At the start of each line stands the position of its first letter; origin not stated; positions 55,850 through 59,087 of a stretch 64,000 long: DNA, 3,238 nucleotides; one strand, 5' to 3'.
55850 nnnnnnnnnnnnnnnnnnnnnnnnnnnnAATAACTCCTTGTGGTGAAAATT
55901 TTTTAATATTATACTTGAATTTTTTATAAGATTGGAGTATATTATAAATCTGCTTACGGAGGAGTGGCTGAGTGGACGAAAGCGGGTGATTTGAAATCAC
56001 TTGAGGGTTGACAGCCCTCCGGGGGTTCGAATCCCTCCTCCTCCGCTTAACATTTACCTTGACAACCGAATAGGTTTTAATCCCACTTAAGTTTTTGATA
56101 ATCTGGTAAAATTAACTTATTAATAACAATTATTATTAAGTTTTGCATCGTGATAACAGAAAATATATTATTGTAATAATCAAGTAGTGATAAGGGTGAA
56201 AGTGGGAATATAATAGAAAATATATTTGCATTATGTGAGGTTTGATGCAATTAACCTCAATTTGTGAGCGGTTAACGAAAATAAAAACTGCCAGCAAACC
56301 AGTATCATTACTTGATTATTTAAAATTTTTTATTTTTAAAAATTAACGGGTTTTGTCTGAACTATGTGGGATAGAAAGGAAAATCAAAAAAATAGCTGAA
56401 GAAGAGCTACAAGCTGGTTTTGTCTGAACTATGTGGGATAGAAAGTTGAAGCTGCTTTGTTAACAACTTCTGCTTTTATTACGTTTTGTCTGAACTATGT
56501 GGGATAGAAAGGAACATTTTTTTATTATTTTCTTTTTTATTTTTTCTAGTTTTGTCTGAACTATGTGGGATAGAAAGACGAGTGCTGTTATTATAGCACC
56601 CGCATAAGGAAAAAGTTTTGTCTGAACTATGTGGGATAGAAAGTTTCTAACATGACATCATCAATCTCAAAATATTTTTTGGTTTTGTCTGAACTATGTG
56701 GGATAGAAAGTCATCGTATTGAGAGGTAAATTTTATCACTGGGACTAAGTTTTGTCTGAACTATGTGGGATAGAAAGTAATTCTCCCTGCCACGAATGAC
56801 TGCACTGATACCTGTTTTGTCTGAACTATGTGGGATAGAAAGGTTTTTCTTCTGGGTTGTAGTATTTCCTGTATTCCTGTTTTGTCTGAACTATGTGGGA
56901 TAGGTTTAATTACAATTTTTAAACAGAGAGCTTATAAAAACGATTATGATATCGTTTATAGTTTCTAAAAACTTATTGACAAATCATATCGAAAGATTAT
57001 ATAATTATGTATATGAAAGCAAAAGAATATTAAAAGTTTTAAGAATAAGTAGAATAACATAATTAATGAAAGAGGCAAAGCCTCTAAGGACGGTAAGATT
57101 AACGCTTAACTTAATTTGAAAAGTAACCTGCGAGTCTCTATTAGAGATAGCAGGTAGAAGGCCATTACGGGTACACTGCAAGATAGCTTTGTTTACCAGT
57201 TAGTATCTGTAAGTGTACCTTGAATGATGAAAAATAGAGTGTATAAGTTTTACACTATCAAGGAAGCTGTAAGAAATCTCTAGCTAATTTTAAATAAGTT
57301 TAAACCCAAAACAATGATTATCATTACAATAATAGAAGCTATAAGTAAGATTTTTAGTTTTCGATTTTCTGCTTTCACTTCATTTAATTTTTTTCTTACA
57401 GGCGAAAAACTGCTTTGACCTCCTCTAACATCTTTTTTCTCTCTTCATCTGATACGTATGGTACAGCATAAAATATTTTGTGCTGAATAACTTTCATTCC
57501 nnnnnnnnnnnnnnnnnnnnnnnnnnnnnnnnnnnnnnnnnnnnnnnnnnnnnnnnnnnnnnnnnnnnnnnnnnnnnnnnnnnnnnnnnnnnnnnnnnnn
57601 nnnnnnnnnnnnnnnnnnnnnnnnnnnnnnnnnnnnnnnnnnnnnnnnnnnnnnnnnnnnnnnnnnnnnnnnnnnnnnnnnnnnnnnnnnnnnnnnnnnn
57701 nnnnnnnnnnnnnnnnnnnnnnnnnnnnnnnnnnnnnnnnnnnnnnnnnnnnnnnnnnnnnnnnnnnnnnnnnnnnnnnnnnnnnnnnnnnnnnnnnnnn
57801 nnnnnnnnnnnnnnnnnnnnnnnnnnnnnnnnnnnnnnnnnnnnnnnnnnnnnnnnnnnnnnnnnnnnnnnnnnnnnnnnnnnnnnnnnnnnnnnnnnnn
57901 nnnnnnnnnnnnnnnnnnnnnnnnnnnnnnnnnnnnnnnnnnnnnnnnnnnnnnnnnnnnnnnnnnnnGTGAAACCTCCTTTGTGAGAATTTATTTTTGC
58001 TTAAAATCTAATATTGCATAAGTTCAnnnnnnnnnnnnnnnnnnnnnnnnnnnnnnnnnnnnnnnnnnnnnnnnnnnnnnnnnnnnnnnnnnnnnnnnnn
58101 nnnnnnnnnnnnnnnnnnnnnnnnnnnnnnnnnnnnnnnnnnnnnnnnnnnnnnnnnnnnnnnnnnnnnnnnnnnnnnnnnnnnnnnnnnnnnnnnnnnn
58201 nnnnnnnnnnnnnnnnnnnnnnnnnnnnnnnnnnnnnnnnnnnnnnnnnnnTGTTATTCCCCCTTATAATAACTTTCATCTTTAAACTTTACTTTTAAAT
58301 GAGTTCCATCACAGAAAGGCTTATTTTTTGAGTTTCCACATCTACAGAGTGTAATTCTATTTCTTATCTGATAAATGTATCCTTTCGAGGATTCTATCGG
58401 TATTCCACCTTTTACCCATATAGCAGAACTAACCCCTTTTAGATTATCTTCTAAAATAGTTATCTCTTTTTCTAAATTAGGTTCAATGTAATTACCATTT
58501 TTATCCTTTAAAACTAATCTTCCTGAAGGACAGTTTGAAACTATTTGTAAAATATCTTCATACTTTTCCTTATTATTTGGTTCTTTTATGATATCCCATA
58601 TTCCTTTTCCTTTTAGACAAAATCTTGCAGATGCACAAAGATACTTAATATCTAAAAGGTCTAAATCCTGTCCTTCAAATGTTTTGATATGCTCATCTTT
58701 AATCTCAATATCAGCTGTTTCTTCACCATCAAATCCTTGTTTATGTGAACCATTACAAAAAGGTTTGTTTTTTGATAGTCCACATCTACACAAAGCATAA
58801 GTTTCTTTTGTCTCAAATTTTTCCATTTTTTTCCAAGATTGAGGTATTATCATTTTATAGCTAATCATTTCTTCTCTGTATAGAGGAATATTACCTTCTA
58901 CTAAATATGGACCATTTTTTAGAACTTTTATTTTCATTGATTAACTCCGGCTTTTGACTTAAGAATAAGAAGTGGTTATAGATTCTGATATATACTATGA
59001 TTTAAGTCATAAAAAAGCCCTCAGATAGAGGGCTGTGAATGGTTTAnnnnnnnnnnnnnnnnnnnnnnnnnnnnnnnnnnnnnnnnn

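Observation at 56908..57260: ORF-less derivative of the same TnpB element 50 bp beyond the last repeat of a CRISPR array, in the same orientation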

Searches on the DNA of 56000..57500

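Call 10: search_rna_families(source=window, start=56000, end=57500, threshold=evalue, max_evalue=10)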
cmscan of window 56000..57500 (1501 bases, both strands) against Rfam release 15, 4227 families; matches with E-value up to 10: 15.
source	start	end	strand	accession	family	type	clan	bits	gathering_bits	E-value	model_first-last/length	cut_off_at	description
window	56350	56378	-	RF01352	CRISPR-DR43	Gene; CRISPR;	CL00014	36.2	35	0.00071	1-29/29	no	CRISPR RNA direct repeat element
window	56417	56445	-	RF01352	CRISPR-DR43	Gene; CRISPR;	CL00014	36.2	35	0.00071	1-29/29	no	CRISPR RNA direct repeat element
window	56483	56511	-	RF01352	CRISPR-DR43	Gene; CRISPR;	CL00014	36.2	35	0.00071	1-29/29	no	CRISPR RNA direct repeat element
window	56549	56577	-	RF01352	CRISPR-DR43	Gene; CRISPR;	CL00014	36.2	35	0.00071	1-29/29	no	CRISPR RNA direct repeat element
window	56615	56643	-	RF01352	CRISPR-DR43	Gene; CRISPR;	CL00014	36.2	35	0.00071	1-29/29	no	CRISPR RNA direct repeat element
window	56682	56710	-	RF01352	CRISPR-DR43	Gene; CRISPR;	CL00014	36.2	35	0.00071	1-29/29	no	CRISPR RNA direct repeat element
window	56749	56777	-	RF01352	CRISPR-DR43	Gene; CRISPR;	CL00014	36.2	35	0.00071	1-29/29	no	CRISPR RNA direct repeat element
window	56814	56842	-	RF01352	CRISPR-DR43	Gene; CRISPR;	CL00014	36.2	35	0.00071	1-29/29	no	CRISPR RNA direct repeat element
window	56879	56910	-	RF01352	CRISPR-DR43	Gene; CRISPR;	CL00014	24.4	35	0.36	1-29/29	no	CRISPR RNA direct repeat element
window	56438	56531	+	RF00242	ctRNA_pT181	Gene; antisense;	-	22.3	56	4.9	1-94/94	no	ctRNA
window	56000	56045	-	RF04351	Plastid-psbl-rps4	Cis-reg;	-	21.3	68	0.15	1-53/53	no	Plastid-psbl-rps4 3UTR RNA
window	56358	56405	+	RF02925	6A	Gene; sRNA;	-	17.6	41.2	4.7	1-52/52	no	6A RNA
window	56033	56107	+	RF01956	NEAT1_2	Gene; lncRNA;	-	15.4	60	2.3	57-116/116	no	Nuclear enriched abundant transcript 1 conserved region 2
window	56000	56048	+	RF00023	tmRNA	Gene;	CL00001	14.7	47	0.0018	322-374/374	5'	transfer-messenger RNA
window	56690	56887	-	RF02091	DAOA-AS1_2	Gene; lncRNA;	-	13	43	2.4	1-205/205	no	DAOA antisense RNA 1 conserved region 2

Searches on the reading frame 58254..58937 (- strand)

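Call 72: search_protein_families(library=pfam, proteins=[window:58254-58937:-], max_evalue=0.001)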
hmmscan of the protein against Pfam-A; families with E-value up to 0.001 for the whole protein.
window:58254-58937:- (227 aa): 2 families
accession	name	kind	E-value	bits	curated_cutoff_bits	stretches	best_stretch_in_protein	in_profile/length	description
PF09360.15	zf-CDGSH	-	2.8e-35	120.8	29.5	2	8-66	1-48/48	Iron-binding zinc finger CDGSH type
PF06902.16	Fer4_19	-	3.6e-10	40.2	24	1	88-145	2-63/64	Divergent 4Fe-4S mono-cluster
